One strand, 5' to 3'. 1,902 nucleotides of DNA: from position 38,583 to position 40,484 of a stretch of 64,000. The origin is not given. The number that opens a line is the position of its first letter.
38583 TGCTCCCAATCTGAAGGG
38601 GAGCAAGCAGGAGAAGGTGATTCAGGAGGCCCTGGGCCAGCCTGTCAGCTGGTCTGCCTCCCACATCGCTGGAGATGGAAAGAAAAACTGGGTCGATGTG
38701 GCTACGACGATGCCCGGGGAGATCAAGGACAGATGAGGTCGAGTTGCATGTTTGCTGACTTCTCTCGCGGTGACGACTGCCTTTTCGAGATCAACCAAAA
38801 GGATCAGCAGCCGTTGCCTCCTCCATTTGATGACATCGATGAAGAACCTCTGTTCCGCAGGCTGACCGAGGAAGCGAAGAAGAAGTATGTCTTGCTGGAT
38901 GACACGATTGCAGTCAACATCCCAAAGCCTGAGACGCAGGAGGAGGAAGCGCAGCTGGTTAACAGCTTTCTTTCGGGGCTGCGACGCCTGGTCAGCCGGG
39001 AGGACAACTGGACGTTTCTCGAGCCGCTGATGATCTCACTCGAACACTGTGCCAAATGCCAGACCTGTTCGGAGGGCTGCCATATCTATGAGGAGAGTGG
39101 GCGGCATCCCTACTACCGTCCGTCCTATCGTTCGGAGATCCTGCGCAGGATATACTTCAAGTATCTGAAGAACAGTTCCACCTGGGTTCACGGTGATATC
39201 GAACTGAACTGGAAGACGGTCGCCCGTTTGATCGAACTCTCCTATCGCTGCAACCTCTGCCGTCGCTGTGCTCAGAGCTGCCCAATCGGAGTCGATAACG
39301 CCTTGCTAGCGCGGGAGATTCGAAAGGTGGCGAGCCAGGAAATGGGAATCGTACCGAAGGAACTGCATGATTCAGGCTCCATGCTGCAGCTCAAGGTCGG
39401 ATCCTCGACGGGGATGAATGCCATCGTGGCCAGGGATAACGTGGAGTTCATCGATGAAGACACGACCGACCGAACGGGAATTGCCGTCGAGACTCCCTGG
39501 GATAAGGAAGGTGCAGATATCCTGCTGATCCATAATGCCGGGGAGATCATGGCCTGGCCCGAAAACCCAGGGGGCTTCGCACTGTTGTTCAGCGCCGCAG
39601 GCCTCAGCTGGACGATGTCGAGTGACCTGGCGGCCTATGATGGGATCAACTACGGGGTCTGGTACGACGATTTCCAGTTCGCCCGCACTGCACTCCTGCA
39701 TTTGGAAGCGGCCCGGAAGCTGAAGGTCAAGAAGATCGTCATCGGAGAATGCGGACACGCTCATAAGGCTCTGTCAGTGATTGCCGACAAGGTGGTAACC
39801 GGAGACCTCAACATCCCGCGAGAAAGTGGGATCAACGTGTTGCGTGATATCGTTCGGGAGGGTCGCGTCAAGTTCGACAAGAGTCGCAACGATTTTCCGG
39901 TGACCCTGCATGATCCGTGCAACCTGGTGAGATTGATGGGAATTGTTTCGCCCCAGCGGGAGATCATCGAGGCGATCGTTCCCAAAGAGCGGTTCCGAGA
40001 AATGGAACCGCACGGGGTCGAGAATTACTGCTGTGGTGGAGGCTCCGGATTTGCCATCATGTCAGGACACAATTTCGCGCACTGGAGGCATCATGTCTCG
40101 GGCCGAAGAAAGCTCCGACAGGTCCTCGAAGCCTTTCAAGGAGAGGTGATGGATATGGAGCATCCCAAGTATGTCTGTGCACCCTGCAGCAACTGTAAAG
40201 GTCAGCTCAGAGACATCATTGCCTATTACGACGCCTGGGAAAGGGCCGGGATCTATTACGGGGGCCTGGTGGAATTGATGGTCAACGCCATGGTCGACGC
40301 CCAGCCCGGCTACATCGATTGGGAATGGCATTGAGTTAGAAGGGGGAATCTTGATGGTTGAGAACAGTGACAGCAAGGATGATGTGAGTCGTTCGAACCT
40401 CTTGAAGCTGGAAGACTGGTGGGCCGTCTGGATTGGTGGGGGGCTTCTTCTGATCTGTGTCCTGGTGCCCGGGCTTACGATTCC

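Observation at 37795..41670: Second DsrMK-like (NarI-like + HdrD-like CCG protein) module plus a YeiH-like putative sulfate exporter immediately after the dsr–siroheme operon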

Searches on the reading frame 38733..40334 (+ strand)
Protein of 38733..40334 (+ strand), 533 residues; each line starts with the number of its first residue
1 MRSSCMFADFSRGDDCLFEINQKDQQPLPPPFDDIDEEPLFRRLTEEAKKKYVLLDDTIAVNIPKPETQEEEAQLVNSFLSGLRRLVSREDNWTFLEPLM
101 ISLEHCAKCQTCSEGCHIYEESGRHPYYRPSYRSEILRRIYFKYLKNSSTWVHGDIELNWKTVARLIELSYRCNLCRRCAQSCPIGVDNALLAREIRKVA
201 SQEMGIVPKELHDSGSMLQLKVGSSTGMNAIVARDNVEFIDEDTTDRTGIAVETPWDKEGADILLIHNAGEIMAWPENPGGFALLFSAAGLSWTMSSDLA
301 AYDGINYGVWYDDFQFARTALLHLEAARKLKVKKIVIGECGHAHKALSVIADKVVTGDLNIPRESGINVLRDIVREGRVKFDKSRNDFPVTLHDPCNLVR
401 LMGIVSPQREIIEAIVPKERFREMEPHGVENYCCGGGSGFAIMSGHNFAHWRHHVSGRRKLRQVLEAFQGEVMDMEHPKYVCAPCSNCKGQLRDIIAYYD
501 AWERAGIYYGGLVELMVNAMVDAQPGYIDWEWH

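Call 3: search_protein_families(library=pfam, proteins=[window:38733-40334:+], max_evalue=0.01)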
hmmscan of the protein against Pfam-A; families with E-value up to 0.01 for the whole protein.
window:38733-40334:+ (533 aa): 5 families
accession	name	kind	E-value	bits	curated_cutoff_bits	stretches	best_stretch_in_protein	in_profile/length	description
PF13183.11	Fer4_8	-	8.2e-11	42.7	27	1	103-187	2-68/68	4Fe-4S dicluster domain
PF02754.22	CCG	-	1.6e-08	35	20.6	1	390-493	1-85/85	Cysteine-rich domain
PF13534.11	Fer4_17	-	9e-06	26.6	22.2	1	106-188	2-61/61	4Fe-4S dicluster domain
PF13187.11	Fer4_9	-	3.5e-05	24.2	27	0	172-197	1-26/52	4Fe-4S dicluster domain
PF13237.11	Fer4_10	-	0.00055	20.3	25.5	1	172-189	8-27/53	4Fe-4S dicluster domain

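Call 4: search_protein_families(library=ncbifam, proteins=[window:38733-40334:+], max_evalue=0.01)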
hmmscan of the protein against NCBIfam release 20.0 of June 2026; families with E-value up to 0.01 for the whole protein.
window:38733-40334:+ (533 aa): 10 families
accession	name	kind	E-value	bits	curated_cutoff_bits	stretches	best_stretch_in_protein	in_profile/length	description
NF045796.1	DsrK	equivalog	1.4e-95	320.6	400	1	76-522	20-437/453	sulfate reduction electron transfer complex DsrMKJOP subunit DsrK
NF045724.1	ferredox_TmcB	equivalog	7.7e-57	192.8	735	1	102-500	39-412/430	electron transfer complex ferredoxin TmcB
NF045711.1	sulf_resp_HmcF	equivalog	8.7e-53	179.7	750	1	102-517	58-446/457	sulfate respiration complex iron-sulfur protein HmcF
NF045670.1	quin_L_LdhH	equivalog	2.2e-07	29.6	800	1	380-442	592-649/706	L-lactate dehydrogenase (quinone) large subunit LdhH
NF004898.0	PRK06259.1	equivalog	2.9e-07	29.5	385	1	383-446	372-429/488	fumarate reductase (CoM/CoB) subunit TfrB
TIGR00273.1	TIGR00273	equivalog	1.3e-06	27.5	444.8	1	167-212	339-383/432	LutB/LldF family L-lactate oxidation iron-sulfur protein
NF045663.1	diclust_near_Sec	equivalog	1.9e-05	22.9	530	0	108-213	310-394/759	pyridine nucleotide-disulfide oxidoreductase/dicluster-binding protein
NF008369.0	PRK11168.1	equivalog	0.00037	19.5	278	0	172-204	59-91/401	anaerobic glycerol-3-phosphate dehydrogenase subunit C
NF038196.1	ferrodoxin_EFR1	subfamily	0.00063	19.8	75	0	155-185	168-198/242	EFR1 family ferrodoxin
TIGR03290.1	CoB_CoM_SS_C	equivalog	0.0051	16.8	160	0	105-231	3-104/144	CoB--CoM heterodisulfide reductase subunit C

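Call 9: find_encoding_contigs(protein=window:38733-40334:+, flank=6000, max_places=6)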
Protein window:38733-40334:+ (533 aa): no gene with exactly this product is on record in the collection.

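Call 10: find_homologous_proteins(query=window:38733-40331:+, max_evalue=1e-10)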
Query window:38733-40331:+ (533 aa): 4914 proteins with E <= 1e-10 among 8000 candidates; the best 120 are listed.
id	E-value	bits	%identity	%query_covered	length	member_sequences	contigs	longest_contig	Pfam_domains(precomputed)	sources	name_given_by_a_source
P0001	0.0e+0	1247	100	99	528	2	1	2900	PF13534.12,PF02754.22,PF13183.12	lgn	-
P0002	0.0e+0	1091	83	100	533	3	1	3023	PF13534.12,PF02754.22,PF13183.12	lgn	-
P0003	0.0e+0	1075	82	100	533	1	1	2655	PF13534.12,PF02754.22,PF13183.12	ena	-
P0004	0.0e+0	1070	82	100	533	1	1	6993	PF13534.12,PF02754.22,PF13183.12,PF13187.12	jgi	jgi:Fe-S oxidoreductase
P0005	0.0e+0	1070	82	100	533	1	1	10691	PF02754.22,PF13183.12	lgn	-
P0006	0.0e+0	1070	82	100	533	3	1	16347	PF13534.12,PF02754.22,PF13183.12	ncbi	-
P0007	0.0e+0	1069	83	100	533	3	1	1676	PF13534.12,PF02754.22,PF13183.12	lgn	-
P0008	0.0e+0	1069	81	100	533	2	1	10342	PF13534.12,PF02754.22,PF13183.12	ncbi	-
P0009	0.0e+0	1067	81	100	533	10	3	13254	PF13534.12,PF02754.22,PF13183.12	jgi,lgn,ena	-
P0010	0.0e+0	1060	81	100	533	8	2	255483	PF13534.12,PF02754.22,PF13183.12,PF13187.12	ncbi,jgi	ncbi:MAG: (Fe-S)-binding protein [Acidobacteriota bacterium]|jgi:Fe-S oxidoreductase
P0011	0.0e+0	1054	81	98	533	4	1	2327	PF13534.12,PF02754.22,PF13183.12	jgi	jgi:Fe-S oxidoreductase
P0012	0.0e+0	1015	80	97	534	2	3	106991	PF13534.12,PF02754.22,PF13183.12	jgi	-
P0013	0.0e+0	1012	77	100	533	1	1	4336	PF13534.12,PF02754.22,PF13237.12,PF13183.12,PF13187.12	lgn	-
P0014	0.0e+0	1011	77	100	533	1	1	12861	PF02754.22,PF13237.12,PF13183.12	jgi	jgi:Fe-S oxidoreductase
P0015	0.0e+0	1010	77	100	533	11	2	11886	PF12838.13,PF13534.12,PF02754.22,PF13237.12,PF13183.12,PF13187.12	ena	-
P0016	0.0e+0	1009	77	100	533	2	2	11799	PF02754.22,PF13183.12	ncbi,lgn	-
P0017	0.0e+0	1009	77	100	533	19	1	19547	PF13534.12,PF02754.22,PF13237.12,PF13183.12,PF13187.12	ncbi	-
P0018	3.8e-298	1007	77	100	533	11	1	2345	PF13534.12,PF02754.22,PF13237.12,PF13183.12,PF13187.12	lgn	-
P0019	4.6e-298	1007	77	100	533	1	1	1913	PF13534.12,PF02754.22,PF13237.12,PF13183.12,PF13187.12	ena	-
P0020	1.2e-297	1006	77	100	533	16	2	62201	PF13534.12,PF02754.22,PF13183.12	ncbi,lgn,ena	-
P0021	4.5e-297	1004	75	100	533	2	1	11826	PF13534.12,PF02754.22,PF13237.12,PF13183.12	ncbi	-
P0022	9.3e-296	1000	76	100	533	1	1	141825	PF13534.12,PF02754.22,PF13237.12,PF13183.12,PF13187.12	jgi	jgi:Fe-S oxidoreductase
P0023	4.6e-295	997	85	90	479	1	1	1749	PF13534.12,PF02754.22,PF13183.12,PF13187.12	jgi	jgi:Fe-S oxidoreductase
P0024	6.5e-295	997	77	100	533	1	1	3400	PF02754.22,PF13183.12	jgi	-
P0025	1.2e-294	996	75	100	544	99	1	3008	PF13534.12,PF02754.22,PF13183.12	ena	-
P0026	2.2e-294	995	76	100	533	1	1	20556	PF13534.12,PF02754.22,PF13183.12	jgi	jgi:Fe-S oxidoreductase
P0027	3.2e-294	995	77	100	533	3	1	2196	PF02754.22,PF13183.12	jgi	-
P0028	8.0e-294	993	75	100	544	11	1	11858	PF02754.22,PF13183.12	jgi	-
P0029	5.8e-293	990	76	98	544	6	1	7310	PF02754.22,PF13183.12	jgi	-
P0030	6.0e-293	990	75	100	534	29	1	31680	PF13534.12,PF02754.22,PF13183.12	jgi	jgi:Fe-S oxidoreductase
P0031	6.8e-293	990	76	100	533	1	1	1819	PF13534.12,PF02754.22,PF13183.12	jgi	jgi:Fe-S oxidoreductase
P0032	1.0e-292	990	77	97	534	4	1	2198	PF13534.12,PF02754.22,PF13183.12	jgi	-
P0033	1.6e-292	989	77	98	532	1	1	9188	PF13534.12,PF02754.22,PF13237.12,PF13183.12,PF13187.12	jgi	jgi:Fe-S oxidoreductase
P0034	2.5e-292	988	77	100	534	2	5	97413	PF13534.12,PF02754.22,PF13183.12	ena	-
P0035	3.7e-292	988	77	99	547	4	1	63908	PF13534.12,PF02754.22,PF13183.12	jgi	-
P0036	4.0e-292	988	78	97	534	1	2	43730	PF13534.12,PF02754.22,PF13183.12,PF13187.12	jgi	jgi:Fe-S oxidoreductase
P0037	4.6e-292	987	74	100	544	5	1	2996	PF13534.12,PF02754.22,PF13183.12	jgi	jgi:Fe-S oxidoreductase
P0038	9.4e-292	986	77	99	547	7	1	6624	PF13534.12,PF02754.22,PF13183.12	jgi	jgi:Fe-S oxidoreductase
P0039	3.9e-291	984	77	99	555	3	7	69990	PF13534.12,PF02754.22,PF13183.12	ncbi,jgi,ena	-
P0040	5.1e-291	984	75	100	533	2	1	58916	PF13534.12,PF02754.22,PF13183.12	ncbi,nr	ncbi:MAG: (Fe-S)-binding protein [Planctomycetes bacterium]|nr:(Fe-S)-binding protein [Planctomyceto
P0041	5.3e-291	984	77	98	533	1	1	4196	PF13534.12,PF02754.22,PF13183.12,PF13187.12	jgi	jgi:Fe-S oxidoreductase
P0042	6.9e-291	984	77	97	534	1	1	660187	PF02754.22,PF13183.12,PF13187.12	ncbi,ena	-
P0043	1.2e-290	983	75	100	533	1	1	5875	PF13534.12,PF02754.22,PF13237.12,PF13183.12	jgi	-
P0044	1.4e-290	983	76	98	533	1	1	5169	PF13534.12,PF02754.22,PF13183.12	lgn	-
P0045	1.8e-290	982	76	97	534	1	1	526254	PF13534.12,PF02754.22,PF13183.12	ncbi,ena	-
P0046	2.6e-290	982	75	99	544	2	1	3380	PF02754.22,PF13183.12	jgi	-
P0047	6.8e-290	980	74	100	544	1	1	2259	PF02754.22,PF13183.12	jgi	jgi:Fe-S oxidoreductase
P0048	1.1e-289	979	74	100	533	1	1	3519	PF13534.12,PF02754.22,PF13183.12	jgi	-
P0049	1.6e-289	979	76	97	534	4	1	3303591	PF13534.12,PF02754.22,PF13183.12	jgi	jgi:Fe-S oxidoreductase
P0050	2.0e-289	979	75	100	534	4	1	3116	PF13534.12,PF02754.22,PF13183.12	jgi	jgi:Fe-S oxidoreductase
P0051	2.0e-289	979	77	97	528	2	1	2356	PF13534.12,PF02754.22,PF13183.12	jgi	jgi:Fe-S oxidoreductase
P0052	2.7e-289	978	75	100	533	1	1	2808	PF02754.22,PF13183.12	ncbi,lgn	-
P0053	2.9e-289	978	77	98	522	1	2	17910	PF13534.12,PF02754.22,PF13183.12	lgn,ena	-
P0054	5.5e-289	977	74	100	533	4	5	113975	PF02754.22,PF13183.12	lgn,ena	-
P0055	7.1e-289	977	74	100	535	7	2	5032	PF02754.22,PF13183.12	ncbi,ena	-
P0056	9.4e-289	976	75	100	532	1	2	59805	PF13534.12,PF02754.22,PF13183.12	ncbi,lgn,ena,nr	ncbi:MAG: (Fe-S)-binding protein [Myxococcota bacterium]|nr:(Fe-S)-binding protein [Myxococcota bact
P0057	1.3e-288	976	76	98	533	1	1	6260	PF13534.12,PF02754.22,PF13183.12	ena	-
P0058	1.3e-288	976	76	100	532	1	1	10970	PF13534.12,PF02754.22,PF13183.12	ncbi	-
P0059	4.2e-288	974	76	97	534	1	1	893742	PF13534.12,PF02754.22,PF13183.12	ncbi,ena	-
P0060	1.1e-287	973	75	100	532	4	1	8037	PF13534.12,PF02754.22,PF13183.12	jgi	jgi:Fe-S oxidoreductase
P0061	1.2e-287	973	74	100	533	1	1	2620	PF13534.12,PF02754.22,PF13183.12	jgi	jgi:Fe-S oxidoreductase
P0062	1.9e-287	972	74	100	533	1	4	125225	PF02754.22,PF13183.12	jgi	jgi:Fe-S oxidoreductase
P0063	3.7e-287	971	74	100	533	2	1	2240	PF13534.12,PF02754.22,PF13237.12,PF13183.12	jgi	-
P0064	3.8e-287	971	74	100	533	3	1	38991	PF13534.12,PF02754.22,PF13183.12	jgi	-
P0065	7.5e-287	970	77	97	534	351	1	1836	PF12838.13,PF13534.12,PF02754.22,PF13237.12,PF13183.12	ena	-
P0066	7.7e-287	970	76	99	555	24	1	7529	PF13534.12,PF02754.22,PF13183.12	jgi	-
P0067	1.2e-286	970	75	100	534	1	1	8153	PF13534.12,PF02754.22,PF13183.12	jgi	-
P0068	1.2e-286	970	74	100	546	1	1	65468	PF13534.12,PF02754.22,PF13237.12,PF13183.12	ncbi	ncbi:MAG: (Fe-S)-binding protein [Pseudomonadota bacterium]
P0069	1.4e-286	969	74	100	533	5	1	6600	PF13534.12,PF02754.22,PF13183.12,PF13187.12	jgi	jgi:Fe-S oxidoreductase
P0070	1.6e-286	969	75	100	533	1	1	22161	PF02754.22,PF13183.12,PF13187.12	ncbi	-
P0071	1.6e-286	969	74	100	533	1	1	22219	PF13534.12,PF02754.22,PF13183.12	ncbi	-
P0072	1.8e-286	969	74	100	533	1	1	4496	PF12838.13,PF13534.12,PF02754.22,PF13237.12,PF13183.12,PF13187.12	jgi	jgi:Fe-S oxidoreductase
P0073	3.3e-286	968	75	98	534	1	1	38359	PF12838.13,PF13534.12,PF02754.22,PF13183.12,PF13187.12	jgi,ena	-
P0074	5.0e-286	967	74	100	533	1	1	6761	PF13534.12,PF02754.22,PF13183.12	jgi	-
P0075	5.4e-286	967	74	100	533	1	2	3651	PF13534.12,PF02754.22,PF13183.12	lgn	-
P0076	5.9e-286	967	75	97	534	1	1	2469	PF13534.12,PF02754.22,PF13183.12,PF13187.12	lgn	-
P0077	6.9e-286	967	74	100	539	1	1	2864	PF13534.12,PF02754.22,PF13183.12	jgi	-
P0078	8.2e-286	967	76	97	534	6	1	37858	PF13534.12,PF02754.22,PF13183.12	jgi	-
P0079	1.2e-285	966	73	100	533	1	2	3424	PF13534.12,PF02754.22,PF13183.12,PF13187.12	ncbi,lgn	-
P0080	1.5e-285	966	76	97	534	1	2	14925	PF13534.12,PF02754.22,PF13183.12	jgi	jgi:Fe-S oxidoreductase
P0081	1.7e-285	966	75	98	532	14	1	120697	PF13534.12,PF02754.22,PF13183.12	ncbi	-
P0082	1.8e-285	966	76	97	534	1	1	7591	PF13534.12,PF02754.22,PF13183.12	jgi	-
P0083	3.1e-285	965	76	97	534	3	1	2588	PF13534.12,PF02754.22,PF13183.12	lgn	-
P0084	4.3e-285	964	76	97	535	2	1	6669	PF13534.12,PF02754.22,PF13237.12,PF13183.12,PF13187.12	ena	-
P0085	5.4e-285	964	76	97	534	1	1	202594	PF13534.12,PF02754.22,PF13183.12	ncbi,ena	-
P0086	6.5e-285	964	74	100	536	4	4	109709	PF13534.12,PF02754.22,PF13183.12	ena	-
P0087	7.3e-285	964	76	97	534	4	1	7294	PF13534.12,PF02754.22,PF13183.12,PF13187.12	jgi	jgi:Fe-S oxidoreductase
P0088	8.2e-285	963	76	97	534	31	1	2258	PF13534.12,PF02754.22,PF13183.12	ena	-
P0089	1.3e-284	963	77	94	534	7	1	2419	PF13534.12,PF02754.22,PF13183.12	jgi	jgi:Fe-S oxidoreductase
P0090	1.3e-284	963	77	97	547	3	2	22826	PF02754.22,PF13183.12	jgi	-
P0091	1.7e-284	962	75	98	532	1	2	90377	PF13534.12,PF02754.22,PF13183.12,PF13187.12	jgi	jgi:Fe-S oxidoreductase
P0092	1.8e-284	962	73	100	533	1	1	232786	PF13534.12,PF02754.22,PF13183.12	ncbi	-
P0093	1.9e-284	962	76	98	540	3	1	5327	PF13534.12,PF02754.22,PF13183.12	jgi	jgi:Fe-S oxidoreductase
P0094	3.9e-284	961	73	100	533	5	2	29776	PF02754.22,PF13237.12,PF13183.12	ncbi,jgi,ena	-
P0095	4.5e-284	961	76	94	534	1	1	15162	PF13534.12,PF02754.22,PF13183.12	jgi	-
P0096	6.2e-284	961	75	97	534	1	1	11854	PF13534.12,PF02754.22,PF13183.12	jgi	-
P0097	9.0e-284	960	76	97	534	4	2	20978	PF13534.12,PF02754.22,PF13183.12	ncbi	-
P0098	1.0e-283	960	76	97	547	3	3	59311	PF13534.12,PF02754.22,PF13183.12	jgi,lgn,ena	-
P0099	1.3e-283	959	74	98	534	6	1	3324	PF13534.12,PF02754.22,PF13183.12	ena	-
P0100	1.6e-283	959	74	100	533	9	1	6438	PF13534.12,PF02754.22,PF13183.12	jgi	jgi:Fe-S oxidoreductase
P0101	3.3e-283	958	72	100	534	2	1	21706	PF13534.12,PF02754.22,PF13183.12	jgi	jgi:Fe-S oxidoreductase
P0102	3.6e-283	958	73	100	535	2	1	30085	PF02754.22,PF13183.12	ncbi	-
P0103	3.7e-283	958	74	100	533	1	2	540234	PF13534.12,PF02754.22,PF13183.12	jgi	jgi:Fe-S oxidoreductase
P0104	3.9e-283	958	73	100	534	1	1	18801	PF13534.12,PF02754.22,PF13183.12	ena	-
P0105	3.9e-283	958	74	100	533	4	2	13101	PF13534.12,PF02754.22,PF13183.12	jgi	jgi:Fe-S oxidoreductase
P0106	7.3e-283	957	76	97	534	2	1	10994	PF13534.12,PF02754.22,PF13183.12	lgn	-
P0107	9.1e-283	957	76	97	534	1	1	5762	PF13534.12,PF02754.22,PF13183.12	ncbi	-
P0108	1.4e-282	956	73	100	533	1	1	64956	PF13534.12,PF02754.22,PF13183.12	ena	-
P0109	1.4e-282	956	73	100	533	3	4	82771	PF02754.22,PF13183.12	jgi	-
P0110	1.4e-282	956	76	97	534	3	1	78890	PF12838.13,PF13534.12,PF02754.22,PF13237.12,PF13183.12,PF13187.12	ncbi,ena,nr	ncbi:MAG TPA: (Fe-S)-binding protein [Methylomirabilota bacterium]|nr:(Fe-S)-binding protein [Methyl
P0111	2.1e-282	955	73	100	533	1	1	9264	PF13534.12,PF02754.22,PF13183.12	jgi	-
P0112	3.5e-282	955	75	97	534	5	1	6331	PF02754.22,PF13183.12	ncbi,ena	-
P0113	4.5e-282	954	75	96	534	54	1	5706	PF13534.12,PF02754.22,PF13183.12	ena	-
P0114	5.8e-282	954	74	98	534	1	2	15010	PF02754.22,PF13183.12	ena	-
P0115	6.1e-282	954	74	98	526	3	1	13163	PF13534.12,PF02754.22,PF13183.12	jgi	-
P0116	7.1e-282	954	75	98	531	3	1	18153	PF02754.22,PF13183.12,PF13187.12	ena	-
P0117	1.3e-281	953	74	100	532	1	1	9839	PF13534.12,PF02754.22,PF13183.12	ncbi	-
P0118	2.9e-281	952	75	97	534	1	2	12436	PF12838.13,PF13534.12,PF02754.22,PF13237.12,PF13183.12,PF13187.12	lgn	-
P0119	4.3e-281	951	74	98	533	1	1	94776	PF13534.12,PF02754.22,PF13183.12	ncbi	ncbi:MAG: (Fe-S)-binding protein [Planctomycetota bacterium]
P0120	4.8e-281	951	74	98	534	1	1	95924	PF13534.12,PF02754.22,PF13183.12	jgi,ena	-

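Call 11: find_related_loci(query=window:38733-40331:+, collection=genome_contigs, flank=8000)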
Query window:38733-40331:+ (533 aa) in genome_contigs; peptide patterns used: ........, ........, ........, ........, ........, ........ (x = any residue, [..] = any of these).
238 stretches matched a pattern; 207 encode a relative of the query (tblastn E <= 1e-3); the best 80 are kept; 80 distinct loci.
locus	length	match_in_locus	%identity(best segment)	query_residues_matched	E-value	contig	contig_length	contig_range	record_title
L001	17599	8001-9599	81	1-533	0e+0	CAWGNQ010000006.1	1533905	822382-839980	MAG: uncultured Acidobacteriota bacterium isolate MFD05684.bin.1.85 genome assembly, contig: contig_12982, whole genome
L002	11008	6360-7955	82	1-532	0e+0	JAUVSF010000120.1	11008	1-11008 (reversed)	MAG: Acidobacteriota bacterium isolate CSMAG_733 CSMAG_733_k127_3917603_length_11008_cov_17.6146, whole genome shotgun s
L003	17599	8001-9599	75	1-533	0e+0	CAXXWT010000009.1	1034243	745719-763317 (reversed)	MAG: bacterium isolate 2a80452e-9f24-40d4-98e6-f858f42e08c7 genome assembly, contig: contig_9, whole genome shotgun sequ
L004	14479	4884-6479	74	1-532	0e+0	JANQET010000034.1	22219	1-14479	MAG: Myxococcota bacterium isolate PL23a_bin.40 k99_1717828, whole genome shotgun sequence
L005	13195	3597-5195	74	1-533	0e+0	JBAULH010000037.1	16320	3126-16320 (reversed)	MAG: Candidatus Deferrimicrobiaceae bacterium isolate MFD09314_ilm_asm_bin47 k127_255902, whole genome shotgun sequence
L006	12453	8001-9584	76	7-533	0e+0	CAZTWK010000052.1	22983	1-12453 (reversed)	MAG TPA_asm: uncultured Fibrobacteraceae bacterium isolate binchicken_co97_231 genome assembly, contig: NODE_9151_length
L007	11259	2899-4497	76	1-533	0e+0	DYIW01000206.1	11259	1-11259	MAG TPA_asm: Phycisphaera mikurensis isolate FI88_71_9 Afr_mines_FI88_1937_length_11259_cov_4_484291, whole genome shotg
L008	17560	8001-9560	71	10-529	0e+0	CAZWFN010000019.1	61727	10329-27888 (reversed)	MAG TPA_asm: uncultured Myxococcales bacterium isolate SRP332253_co1_126 genome assembly, contig: NODE_473_length_61727_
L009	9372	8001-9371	82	1-457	0e+0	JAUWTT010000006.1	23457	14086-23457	MAG: Acidobacteriota bacterium isolate CSMAG_2587 CSMAG_2587_k127_5342770_length_23457_cov_191.0920, whole genome shotgu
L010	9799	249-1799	69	17-532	0e+0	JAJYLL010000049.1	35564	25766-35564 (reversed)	MAG: Acidobacteria bacterium isolate DBS2-1.bin74 NODE_1991_length_35564_cov_3.205125, whole genome shotgun sequence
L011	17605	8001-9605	65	2-533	0e+0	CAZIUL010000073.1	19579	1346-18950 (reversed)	MAG TPA_asm: uncultured Phycisphaerales bacterium isolate SRP077602_co1_433 genome assembly, contig: NODE_8319_length_19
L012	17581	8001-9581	66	9-533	0e+0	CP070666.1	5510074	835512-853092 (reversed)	MAG: Gemmatimonadota bacterium isolate bin75 chromosome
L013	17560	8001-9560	67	15-533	0e+0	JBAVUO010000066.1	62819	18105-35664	MAG: Terriglobales bacterium isolate MFD02222_ilm_asm_bin20 k127_89099, whole genome shotgun sequence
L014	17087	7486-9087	66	1-532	0e+0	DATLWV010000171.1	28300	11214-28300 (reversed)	MAG TPA_asm: Terriglobia bacterium isolate SMAG_U13229 k141_69353, whole genome shotgun sequence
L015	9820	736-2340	64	1-533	0e+0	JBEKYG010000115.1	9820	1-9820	MAG: Acidobacteriota bacterium isolate SPRUCE 66 SPRUCE_66_115, whole genome shotgun sequence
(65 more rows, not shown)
